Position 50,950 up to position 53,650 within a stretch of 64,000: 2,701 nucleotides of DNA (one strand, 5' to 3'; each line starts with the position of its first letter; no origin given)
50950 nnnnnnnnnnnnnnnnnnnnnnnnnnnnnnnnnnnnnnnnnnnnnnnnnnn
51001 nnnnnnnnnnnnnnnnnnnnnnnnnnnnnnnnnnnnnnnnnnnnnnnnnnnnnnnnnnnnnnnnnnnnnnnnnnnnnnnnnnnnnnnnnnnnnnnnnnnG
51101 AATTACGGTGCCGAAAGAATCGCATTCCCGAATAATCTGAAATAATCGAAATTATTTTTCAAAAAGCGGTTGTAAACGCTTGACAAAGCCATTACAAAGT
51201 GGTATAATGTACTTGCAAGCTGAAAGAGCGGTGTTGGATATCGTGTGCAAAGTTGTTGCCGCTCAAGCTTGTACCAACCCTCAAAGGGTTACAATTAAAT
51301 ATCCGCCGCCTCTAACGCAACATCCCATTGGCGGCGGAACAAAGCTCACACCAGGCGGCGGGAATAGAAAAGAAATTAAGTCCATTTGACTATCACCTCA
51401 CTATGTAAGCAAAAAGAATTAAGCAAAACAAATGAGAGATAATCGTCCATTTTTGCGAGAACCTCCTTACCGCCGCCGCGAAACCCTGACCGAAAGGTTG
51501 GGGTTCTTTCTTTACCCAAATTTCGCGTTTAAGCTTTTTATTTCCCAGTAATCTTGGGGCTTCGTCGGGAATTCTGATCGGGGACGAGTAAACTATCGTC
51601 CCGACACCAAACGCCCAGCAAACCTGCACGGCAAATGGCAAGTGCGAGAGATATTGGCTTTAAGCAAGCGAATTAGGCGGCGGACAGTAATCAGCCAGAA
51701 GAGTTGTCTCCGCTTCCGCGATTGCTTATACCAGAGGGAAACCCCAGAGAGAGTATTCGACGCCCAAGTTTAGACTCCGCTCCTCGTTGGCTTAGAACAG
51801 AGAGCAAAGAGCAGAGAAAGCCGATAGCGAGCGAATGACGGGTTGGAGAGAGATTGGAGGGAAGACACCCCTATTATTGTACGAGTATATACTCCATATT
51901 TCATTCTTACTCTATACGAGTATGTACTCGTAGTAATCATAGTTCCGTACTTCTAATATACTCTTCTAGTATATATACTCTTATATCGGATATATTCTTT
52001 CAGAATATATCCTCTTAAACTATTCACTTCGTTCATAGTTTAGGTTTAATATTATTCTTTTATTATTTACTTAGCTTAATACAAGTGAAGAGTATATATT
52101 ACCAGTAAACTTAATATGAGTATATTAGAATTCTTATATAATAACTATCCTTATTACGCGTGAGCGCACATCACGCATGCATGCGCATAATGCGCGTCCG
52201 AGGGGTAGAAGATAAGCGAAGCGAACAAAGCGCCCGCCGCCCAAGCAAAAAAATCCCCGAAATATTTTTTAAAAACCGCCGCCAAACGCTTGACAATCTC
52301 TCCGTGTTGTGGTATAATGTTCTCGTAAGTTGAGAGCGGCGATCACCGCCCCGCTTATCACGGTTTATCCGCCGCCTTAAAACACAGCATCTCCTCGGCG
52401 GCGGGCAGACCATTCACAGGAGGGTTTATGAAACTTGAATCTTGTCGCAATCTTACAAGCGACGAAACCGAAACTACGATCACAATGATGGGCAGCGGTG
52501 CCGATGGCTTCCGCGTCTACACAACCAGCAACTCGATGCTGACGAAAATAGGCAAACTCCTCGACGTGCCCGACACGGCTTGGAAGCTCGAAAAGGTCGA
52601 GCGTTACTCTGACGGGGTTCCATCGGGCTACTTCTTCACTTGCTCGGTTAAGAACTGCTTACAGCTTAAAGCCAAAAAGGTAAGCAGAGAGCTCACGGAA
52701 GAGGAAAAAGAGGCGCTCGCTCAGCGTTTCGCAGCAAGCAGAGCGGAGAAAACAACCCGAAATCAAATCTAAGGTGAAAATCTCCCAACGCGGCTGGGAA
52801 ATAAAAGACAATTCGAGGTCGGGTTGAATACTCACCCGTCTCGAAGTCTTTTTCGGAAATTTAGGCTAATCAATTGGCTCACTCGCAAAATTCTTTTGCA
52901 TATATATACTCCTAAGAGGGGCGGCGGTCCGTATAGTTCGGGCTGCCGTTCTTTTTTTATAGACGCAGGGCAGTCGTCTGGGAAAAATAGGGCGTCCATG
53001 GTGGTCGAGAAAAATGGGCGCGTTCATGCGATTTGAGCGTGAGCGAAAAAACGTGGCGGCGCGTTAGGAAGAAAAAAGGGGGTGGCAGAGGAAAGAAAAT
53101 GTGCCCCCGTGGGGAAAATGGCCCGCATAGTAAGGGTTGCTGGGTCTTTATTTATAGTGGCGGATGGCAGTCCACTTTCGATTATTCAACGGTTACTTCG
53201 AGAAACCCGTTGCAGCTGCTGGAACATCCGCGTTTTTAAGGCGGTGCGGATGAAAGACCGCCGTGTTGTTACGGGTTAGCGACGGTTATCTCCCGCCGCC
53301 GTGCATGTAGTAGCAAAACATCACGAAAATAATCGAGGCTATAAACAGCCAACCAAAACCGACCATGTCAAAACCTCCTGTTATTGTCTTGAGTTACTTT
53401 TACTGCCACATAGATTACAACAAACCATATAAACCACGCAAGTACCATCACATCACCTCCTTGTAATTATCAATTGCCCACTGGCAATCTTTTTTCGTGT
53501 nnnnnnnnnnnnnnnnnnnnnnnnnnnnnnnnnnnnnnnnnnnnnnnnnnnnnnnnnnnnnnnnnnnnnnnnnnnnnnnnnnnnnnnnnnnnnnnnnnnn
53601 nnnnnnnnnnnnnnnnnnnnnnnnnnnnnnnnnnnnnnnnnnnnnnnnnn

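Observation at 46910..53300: At least 20 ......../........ octamers clustered in 6.4 kb, against 2 found in the other 57 kb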

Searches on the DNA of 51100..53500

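Call 97: search_rna_families(source=window, start=51100, end=53500, threshold=evalue, max_evalue=1)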
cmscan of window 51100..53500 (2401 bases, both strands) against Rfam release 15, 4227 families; matches with E-value up to 1: 0.
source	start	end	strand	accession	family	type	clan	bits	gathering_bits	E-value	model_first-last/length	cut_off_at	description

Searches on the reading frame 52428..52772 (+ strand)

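Call 12: search_protein_families(library=pfam, proteins=[window:52428-52772:+], max_evalue=0.01)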
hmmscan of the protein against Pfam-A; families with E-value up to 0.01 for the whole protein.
window:52428-52772:+ (114 aa): 0 families

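Call 13: search_protein_families(library=phrogs, proteins=[window:52428-52772:+], max_evalue=0.01)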
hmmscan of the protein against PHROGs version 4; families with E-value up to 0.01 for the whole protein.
window:52428-52772:+ (114 aa): 1 family
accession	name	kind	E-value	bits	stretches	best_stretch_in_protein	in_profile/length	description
phrog_1709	-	unknown function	7.4e-05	24.1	1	10-105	10-94/96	-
